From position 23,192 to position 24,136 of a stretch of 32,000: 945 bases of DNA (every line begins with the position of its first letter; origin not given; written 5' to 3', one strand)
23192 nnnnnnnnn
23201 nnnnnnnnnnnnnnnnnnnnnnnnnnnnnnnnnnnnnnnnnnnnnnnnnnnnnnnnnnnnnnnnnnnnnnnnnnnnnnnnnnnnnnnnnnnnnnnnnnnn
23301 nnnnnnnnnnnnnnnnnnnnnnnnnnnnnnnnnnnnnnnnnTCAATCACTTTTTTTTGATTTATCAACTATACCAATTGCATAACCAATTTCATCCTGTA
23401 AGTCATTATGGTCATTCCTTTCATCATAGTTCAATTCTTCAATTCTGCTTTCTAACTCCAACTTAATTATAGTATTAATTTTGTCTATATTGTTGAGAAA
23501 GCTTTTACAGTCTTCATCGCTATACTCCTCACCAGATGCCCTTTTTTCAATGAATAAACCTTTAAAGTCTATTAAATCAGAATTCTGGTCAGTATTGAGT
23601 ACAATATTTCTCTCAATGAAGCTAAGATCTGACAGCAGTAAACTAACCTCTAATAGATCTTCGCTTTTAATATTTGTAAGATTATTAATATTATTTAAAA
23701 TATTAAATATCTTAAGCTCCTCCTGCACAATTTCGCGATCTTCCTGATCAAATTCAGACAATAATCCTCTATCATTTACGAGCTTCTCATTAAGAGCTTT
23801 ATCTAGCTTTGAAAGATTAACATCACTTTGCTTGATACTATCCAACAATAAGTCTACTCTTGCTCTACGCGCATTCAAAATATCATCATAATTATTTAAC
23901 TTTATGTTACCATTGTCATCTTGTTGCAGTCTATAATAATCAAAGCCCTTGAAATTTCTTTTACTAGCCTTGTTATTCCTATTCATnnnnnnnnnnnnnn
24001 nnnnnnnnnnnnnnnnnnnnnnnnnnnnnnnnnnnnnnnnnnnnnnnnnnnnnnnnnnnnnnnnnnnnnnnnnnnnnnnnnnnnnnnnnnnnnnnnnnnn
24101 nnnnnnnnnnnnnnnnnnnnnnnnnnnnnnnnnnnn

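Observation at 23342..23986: Orphan acidic ORF welded onto the end of the virB6 array: candidate unrecognised T4SS accessory protein, chaperone or substrate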

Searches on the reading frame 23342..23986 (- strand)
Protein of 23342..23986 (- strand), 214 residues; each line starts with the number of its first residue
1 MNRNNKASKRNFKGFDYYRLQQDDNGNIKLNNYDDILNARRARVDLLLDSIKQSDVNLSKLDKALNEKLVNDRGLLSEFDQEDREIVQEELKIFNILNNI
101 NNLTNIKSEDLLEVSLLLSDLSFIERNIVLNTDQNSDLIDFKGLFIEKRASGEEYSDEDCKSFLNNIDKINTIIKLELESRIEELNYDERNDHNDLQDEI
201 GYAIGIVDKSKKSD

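Call 5: search_protein_families(library=pfam, proteins=[window:23342-23986:-], max_evalue=0.01)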
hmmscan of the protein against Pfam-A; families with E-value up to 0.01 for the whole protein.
window:23342-23986:- (214 aa): 0 families

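Call 6: search_protein_families(library=ncbifam, proteins=[window:23342-23986:-], max_evalue=0.01)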
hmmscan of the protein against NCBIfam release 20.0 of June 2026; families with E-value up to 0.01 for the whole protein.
window:23342-23986:- (214 aa): 1 family
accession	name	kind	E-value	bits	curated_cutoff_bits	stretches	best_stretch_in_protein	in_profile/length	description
NF049852.1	WD_0853_fam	equivalog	1.1e-99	331.9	150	1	11-204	1-194/194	WD_0853 family protein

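Call 10: find_homologous_proteins(query=window:23342-23986:-, max_evalue=0.001)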
Query window:23342-23986:- (214 aa): 153 proteins with E <= 0.001 among 578 candidates; the best 120 are listed.
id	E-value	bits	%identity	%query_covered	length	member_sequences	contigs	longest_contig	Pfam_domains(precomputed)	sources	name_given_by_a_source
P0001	1.5e-124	431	100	100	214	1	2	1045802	-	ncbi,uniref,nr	ncbi:hypothetical protein GOY07_02995 [Wolbachia endosymbiont of Litomosoides sigmodontis]|uniref:WD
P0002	1.7e-107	376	86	100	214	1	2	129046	-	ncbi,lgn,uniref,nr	ncbi:hypothetical protein GO684_00570 [Wolbachia endosymbiont of Litomosoides brasiliensis]|uniref:W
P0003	5.8e-98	345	82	97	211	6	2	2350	-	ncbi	-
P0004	2.4e-93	330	80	95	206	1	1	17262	-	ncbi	ncbi:MAG: WD_0853 family protein [Wolbachia sp.]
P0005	3.1e-93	329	80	95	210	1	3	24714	-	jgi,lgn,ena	-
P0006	3.5e-93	329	80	96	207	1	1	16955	-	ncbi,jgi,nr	ncbi:MAG: hypothetical protein LBH78_01270 [Rickettsiales bacterium]|jgi:hypothetical protein|nr:hyp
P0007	1.9e-92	327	77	97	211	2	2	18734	-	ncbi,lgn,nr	ncbi:hypothetical protein HET73_01630 [Wolbachia endosymbiont of Atemnus politus]|nr:hypothetical pr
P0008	1.7e-90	320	77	96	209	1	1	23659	-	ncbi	ncbi:MAG: WD_0853 family protein [Wolbachia sp.]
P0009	3.8e-90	319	76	98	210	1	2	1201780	-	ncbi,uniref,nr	ncbi:WD_0853 family protein [Wolbachia endosymbiont of Ctenocephalides felis wCfeJ]|uniref:WD_0853 f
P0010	1.1e-89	318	77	97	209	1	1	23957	-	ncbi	ncbi:MAG: WD_0853 family protein [Wolbachia sp.]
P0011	2.2e-89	317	74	97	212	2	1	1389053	-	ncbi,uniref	ncbi:hypothetical protein [Wolbachia endosymbiont of Cantharis cryptica]|uniref:WD_0853 family prote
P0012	3.4e-89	316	76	96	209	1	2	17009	-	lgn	-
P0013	8.6e-89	315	76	96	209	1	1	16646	-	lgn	-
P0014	1.1e-88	314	77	95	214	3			-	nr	nr:hypothetical protein [Wolbachia endosymbiont of Tribolium confusum]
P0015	1.2e-88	314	77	95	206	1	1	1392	-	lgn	-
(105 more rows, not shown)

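Call 21: find_related_loci(query=A1, collection=genome_contigs, flank=5000)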
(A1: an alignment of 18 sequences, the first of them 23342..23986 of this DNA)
Query A1 (214 aa) in genome_contigs; peptide patterns used: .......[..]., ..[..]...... (x = any residue, [..] = any of these).
46 stretches matched a pattern; 21 encode a relative of the query (tblastn E <= 1e-3); 21 distinct loci.
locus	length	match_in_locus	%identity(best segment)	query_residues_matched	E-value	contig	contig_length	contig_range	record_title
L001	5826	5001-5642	86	1-214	4e-117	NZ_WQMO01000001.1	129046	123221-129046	Wolbachia endosymbiont of Litomosoides brasiliensis strain 37PF voucher MNHN:37PF NODE_153_length_129046_cov_595.533057_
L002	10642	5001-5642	73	1-213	2e-99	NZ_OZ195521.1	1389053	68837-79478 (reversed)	Wolbachia endosymbiont of Cantharis cryptica isolate 54598 chromosome 1, complete sequence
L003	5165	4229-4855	77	6-214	2e-99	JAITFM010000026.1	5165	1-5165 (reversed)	MAG: Rickettsiales bacterium isolate Nx346_bin4 k119_1846146, whole genome shotgun sequence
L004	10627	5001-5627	77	6-214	5e-99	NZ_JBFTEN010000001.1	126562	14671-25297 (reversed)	Wolbachia endosymbiont of Tettigetta isshikii strain wTis NODE_1_length_126562_cov_5.639175, whole genome shotgun sequen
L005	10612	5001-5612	77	11-214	2e-97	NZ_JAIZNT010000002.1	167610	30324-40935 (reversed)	Wolbachia endosymbiont of Tribolium confusum strain wCon 2, whole genome shotgun sequence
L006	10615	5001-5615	74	10-214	2e-96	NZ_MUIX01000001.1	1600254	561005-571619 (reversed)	Wolbachia endosymbiont of Laodelphax striatellus strain wstri scaffold1, whole genome shotgun sequence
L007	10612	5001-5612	75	6-209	3e-96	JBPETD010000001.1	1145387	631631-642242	MAG: Wolbachia sp. isolate C61_2 NODE_1_length_1145387_cov_337.731154, whole genome shotgun sequence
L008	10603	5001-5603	77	9-209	8e-95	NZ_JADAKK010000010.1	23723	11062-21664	Wolbachia endosymbiont of Mansonella ozzardi isolate wMoz2 wMoz2v2_NODE_897_length_23723_cov_12.000887, whole genome sho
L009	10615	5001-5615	72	8-212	6e-94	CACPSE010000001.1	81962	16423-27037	uncultured Wolbachia sp. isolate WOLB0025 genome assembly, contig: SRR1107701_23, whole genome shotgun sequence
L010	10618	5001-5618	71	8-212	4e-92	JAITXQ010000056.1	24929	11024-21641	MAG: Rickettsiales bacterium isolate Zx50_bin61 k119_1302592, whole genome shotgun sequence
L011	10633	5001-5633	71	6-214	1e-91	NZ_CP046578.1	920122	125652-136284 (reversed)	Wolbachia endosymbiont of Dirofilaria (Dirofilaria) immitis strain FR3 chromosome, complete genome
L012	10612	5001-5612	72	6-209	3e-91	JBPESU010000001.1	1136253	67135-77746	MAG: Wolbachia sp. isolate C44_2 C44_Paracimex_Wolbachia, whole genome shotgun sequence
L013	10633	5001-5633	70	1-213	7e-91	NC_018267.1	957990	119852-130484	Wolbachia endosymbiont of Onchocerca ochengi, complete sequence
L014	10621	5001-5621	69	6-212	2e-88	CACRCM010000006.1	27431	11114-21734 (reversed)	uncultured Wolbachia sp. isolate WOLB0982 genome assembly, contig: ERR658162_249, whole genome shotgun sequence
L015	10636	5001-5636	72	1-212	2e-85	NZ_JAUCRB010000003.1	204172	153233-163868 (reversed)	Wolbachia pipientis strain wStur NODE_3_length_204172_cov_5.203115, whole genome shotgun sequence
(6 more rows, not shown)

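Call 22: predict_structure(alignment_id=A1)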
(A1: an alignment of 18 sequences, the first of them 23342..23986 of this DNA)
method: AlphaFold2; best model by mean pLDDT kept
length: 214 residues; sequences in the alignment: 18
mean_pLDDT: 60.0   pTM: 0.48
mean pLDDT of the five models: 60.0, 54.2, 54.0, 53.0, 44.7
residues with pLDDT >= 90: 14; 70-90: 55; 50-70: 68; < 50: 77
segments of 3 or more residues with pLDDT < 50: 1-9, 99-135, 144-150, 180-194
pLDDT, mean of each block of 10 residues (from residue 1): 37 82 92 85 79 73 87 75 74 56 42 45 43 45 48 53 54 51 39 49 57 48
secondary structure, 60 per line:
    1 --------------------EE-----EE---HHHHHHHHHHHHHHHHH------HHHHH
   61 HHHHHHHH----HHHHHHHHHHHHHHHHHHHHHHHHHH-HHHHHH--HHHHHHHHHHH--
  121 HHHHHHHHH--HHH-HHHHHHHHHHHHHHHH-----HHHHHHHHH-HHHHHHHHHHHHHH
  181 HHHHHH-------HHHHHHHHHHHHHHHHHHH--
elements in order: H33-49 H56-68 H73-98 H100-105 H108-118 H121-129 H136-151 H157-165 H167-186 H194-212

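Call 23: search_protein_representatives(alignment_id=A1)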
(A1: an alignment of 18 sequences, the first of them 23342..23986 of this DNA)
Query: 18 sequences, 210 profile positions. Proteins with E-value up to 0.001 (for the whole library): 13; up to 1e-10: 11; up to 1e-30: 6. The best 13 are listed.
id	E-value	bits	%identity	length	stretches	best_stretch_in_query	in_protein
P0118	3.9e-105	366.5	-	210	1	2-209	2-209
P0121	2.8e-65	236.3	-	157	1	4-146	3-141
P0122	7.6e-60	218.5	-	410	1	5-183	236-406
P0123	7.1e-53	195.7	-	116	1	33-146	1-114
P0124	1.8e-42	161.7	-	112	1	89-195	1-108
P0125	4.1e-31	124.6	-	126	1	1-112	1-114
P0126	2.9e-30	121.9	-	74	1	4-75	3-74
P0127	4.6e-25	104.9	-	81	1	2-65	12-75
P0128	1.8e-20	89.8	-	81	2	164-204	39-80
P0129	4.1e-15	72.4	-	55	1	93-145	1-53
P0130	7.4e-11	58.4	-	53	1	140-183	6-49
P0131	4.2e-07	46.2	-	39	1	65-94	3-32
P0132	1.4e-06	44.5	-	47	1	42-79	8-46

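Call 27: find_encoding_contigs(protein=P0122, flank=10000, max_places=6)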
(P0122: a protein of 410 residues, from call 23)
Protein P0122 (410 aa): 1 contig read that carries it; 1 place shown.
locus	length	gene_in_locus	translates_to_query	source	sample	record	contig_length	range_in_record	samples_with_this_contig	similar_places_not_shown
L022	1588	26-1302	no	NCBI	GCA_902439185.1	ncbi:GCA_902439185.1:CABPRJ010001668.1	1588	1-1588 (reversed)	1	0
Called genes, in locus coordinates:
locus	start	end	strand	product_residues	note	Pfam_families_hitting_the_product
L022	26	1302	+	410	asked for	-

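Call 39: fold_search(model_id=the predicted structure, library=pdb)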
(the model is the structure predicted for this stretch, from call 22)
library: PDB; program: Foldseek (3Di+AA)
matches with E <= 10: 46; with E <= 0.001: 0
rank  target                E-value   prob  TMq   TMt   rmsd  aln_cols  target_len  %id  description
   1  3rkg                  1.9e+00  0.08  0.20  0.18  19.0       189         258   14  Structural and Functional Characterization of the Yeast Mg2+ Channel Mrs2 (released 2012-04-18)
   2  9k6g_A                3.2e+00  0.10  0.21  0.06  13.4       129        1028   15  Structure of human LINE-1 ORF2p with endogenous dsDNA and RNA/cDNA hybrid (released 2025-10-22)
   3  7njq_B                3.6e+00  0.08  0.16  0.08  10.6        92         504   10  Mycobacterium smegmatis ATP synthase state 3a (released 2021-10-27)
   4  8g08_A                3.8e+00  0.08  0.16  0.09  10.5        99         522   12  Cryo-EM structure of SQ31f-bound Mycobacterium smegmatis ATP synthase rotational state 1 (backbone model) (released 2023-02-15)
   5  8g09_B                3.8e+00  0.07  0.16  0.09  10.4       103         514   14  Cryo-EM structure of SQ31f-bound Mycobacterium smegmatis ATP synthase rotational state 2 (backbone model) (released 2023-02-15)
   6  9k2v_a                4.4e+00  0.08  0.26  0.15  15.8       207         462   14  Cyanophage A4 pre-ejectosome (released 2025-04-09)
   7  8vwa                  4.4e+00  0.06  0.17  0.10  10.8       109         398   18  CryoEM Structure of a FtsH Helical Assembly in the Presence of ATP (released 2025-01-15)
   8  2h7o                  4.4e+00  0.03  0.17  0.14  22.2       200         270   12  Crystal structure of the Rho-GTPase binding domain of YpkA (released 2006-09-19)
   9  2hld_J                4.9e+00  0.06  0.16  0.09  10.8       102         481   14  Crystal structure of yeast mitochondrial F1-ATPase (released 2006-11-28)
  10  1xwj_A                4.9e+00  0.04  0.16  0.14  22.3       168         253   14  Vinculin head (1-258) in complex with the talin vinculin binding site 3 (1945-1969) (released 2005-10-11)
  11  6foc_C                5.2e+00  0.06  0.16  0.09  10.6        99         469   13  F1-ATPase from Mycobacterium smegmatis (released 2019-01-23)
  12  7njm_C                5.5e+00  0.07  0.17  0.09  10.6        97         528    9  Mycobacterium smegmatis ATP synthase state 1c (released 2021-10-27)
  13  6foc_B                6.1e+00  0.06  0.16  0.09  10.6        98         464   12  F1-ATPase from Mycobacterium smegmatis (released 2019-01-23)
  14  9gx1_B                6.4e+00  0.08  0.22  0.19   7.5        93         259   22  Human PPAR-gamma ligand binding domain in complex with AKGO80 (released 2025-10-08)
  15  2wnh_A                6.4e+00  0.08  0.13  0.08  10.1        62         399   16  Crystal Structure Analysis of Klebsiella sp ASR1 Phytase (released 2010-04-28)
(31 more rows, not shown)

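Call 55: search_solved_structures(query=A1, max_evalue=10)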
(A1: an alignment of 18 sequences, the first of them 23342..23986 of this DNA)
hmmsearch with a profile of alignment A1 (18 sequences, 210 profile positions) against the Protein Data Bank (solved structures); distinct sequences matched with E-value up to 10: 0.

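Call 56: search_protein_families(library=pfam, proteins=[window:23342-23986:-], max_evalue=10)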
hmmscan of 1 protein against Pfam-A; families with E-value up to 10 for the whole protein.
window:23342-23986:- (214 aa): 0 families

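Call 68: predict_structure(alignment_id=A3)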
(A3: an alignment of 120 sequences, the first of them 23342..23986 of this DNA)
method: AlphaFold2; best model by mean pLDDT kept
length: 214 residues; sequences in the alignment: 120
mean_pLDDT: 61.1   pTM: 0.51
mean pLDDT of the five models: 61.1, 54.9, 51.0, 48.2, 40.5
residues with pLDDT >= 90: 6; 70-90: 58; 50-70: 91; < 50: 59
segments of 3 or more residues with pLDDT < 50: 1-8, 71-73, 111-135, 187-193, 210-214
pLDDT, mean of each block of 10 residues (from residue 1): 42 86 90 81 82 72 79 58 75 64 51 48 45 50 51 58 56 52 48 52 52 39
secondary structure, 60 per line:
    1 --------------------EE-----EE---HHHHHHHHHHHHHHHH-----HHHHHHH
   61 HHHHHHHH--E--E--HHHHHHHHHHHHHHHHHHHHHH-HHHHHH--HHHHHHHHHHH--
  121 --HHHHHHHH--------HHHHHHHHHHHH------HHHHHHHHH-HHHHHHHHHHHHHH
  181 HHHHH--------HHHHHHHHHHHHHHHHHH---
elements in order: H33-48 H54-68 H77-98 H100-105 H108-118 H123-130 H139-150 H157-165 H167-185 H194-211

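Call 72: search_dna_similar(query=window:23342-23986:-, collection=phages, mode=protein, max_evalue=0.001, max_rows=10)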
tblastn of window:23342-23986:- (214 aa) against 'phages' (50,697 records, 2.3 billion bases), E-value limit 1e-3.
No match.

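Call 73: search_dna_similar(query=window:23342-23986:-, collection=plasmids, mode=protein, max_evalue=0.001, max_rows=10)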
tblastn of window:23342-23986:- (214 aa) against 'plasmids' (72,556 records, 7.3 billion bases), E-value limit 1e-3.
No match.

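Call 76: search_protein_families(library=phrogs, proteins=[window:23342-23986:-], max_evalue=0.1)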
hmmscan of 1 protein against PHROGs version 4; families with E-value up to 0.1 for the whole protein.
window:23342-23986:- (214 aa): 0 families

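Call 77: search_protein_families(library=padloc, proteins=[window:23342-23986:-], max_evalue=0.1)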
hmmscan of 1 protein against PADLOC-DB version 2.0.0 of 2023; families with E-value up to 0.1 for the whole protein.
window:23342-23986:- (214 aa): 0 families
